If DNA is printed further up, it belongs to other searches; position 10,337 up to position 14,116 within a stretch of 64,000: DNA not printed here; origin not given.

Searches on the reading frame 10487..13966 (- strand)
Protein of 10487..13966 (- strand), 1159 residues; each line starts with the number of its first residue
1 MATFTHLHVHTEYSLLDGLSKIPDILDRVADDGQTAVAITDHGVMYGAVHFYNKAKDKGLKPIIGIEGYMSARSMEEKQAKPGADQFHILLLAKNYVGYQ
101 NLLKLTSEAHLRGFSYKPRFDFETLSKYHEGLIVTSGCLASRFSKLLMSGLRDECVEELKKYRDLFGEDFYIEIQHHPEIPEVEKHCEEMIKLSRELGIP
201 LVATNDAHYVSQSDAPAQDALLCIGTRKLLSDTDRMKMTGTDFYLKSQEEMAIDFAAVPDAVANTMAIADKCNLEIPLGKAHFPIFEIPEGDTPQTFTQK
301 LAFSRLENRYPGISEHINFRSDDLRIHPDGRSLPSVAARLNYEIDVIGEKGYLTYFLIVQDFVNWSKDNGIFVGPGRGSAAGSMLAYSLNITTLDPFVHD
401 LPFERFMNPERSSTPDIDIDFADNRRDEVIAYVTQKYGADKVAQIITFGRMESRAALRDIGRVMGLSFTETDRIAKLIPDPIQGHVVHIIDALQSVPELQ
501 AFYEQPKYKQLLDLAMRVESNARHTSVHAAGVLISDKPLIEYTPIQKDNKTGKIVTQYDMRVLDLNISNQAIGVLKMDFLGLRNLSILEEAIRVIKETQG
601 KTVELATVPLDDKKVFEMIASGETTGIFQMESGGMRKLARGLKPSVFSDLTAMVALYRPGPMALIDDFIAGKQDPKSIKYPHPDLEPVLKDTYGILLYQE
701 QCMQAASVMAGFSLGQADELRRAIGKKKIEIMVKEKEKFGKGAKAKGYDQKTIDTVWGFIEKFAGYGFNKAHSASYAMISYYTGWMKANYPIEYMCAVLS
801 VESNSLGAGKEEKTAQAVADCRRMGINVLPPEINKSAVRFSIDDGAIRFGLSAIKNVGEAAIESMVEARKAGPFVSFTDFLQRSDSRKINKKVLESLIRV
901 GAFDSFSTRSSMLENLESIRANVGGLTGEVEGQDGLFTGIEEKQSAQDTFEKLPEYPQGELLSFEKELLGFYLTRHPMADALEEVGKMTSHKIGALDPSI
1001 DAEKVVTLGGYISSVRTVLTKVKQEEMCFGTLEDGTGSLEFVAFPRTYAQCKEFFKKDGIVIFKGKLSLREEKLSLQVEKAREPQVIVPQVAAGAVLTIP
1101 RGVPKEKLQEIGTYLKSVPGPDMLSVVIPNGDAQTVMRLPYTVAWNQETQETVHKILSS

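Call 44: search_protein_families(library=pfam, proteins=[window:10487-13966:-], max_evalue=0.001)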
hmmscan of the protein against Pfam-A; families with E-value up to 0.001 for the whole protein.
window:10487-13966:- (1159 aa): 5 families
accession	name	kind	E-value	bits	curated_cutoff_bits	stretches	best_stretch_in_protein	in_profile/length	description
PF07733.18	DNA_pol3_alpha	-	8.1e-90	301.4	23.9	1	333-581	20-260/260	Bacterial DNA polymerase III alpha NTPase domain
PF17657.6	DNA_pol3_finger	-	7.5e-62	208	22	1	584-747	1-166/166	Bacterial DNA polymerase III alpha subunit finger domain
PF02811.25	PHP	-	1.6e-50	172.1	26.4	1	6-177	1-164/164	PHP domain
PF14579.12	HHH_6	-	2.6e-31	108.1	25.6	1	825-909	1-87/90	Helix-hairpin-helix motif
PF01336.31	tRNA_anti-codon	-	5.9e-11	42.6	27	1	1006-1082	1-73/75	OB-fold nucleic acid binding domain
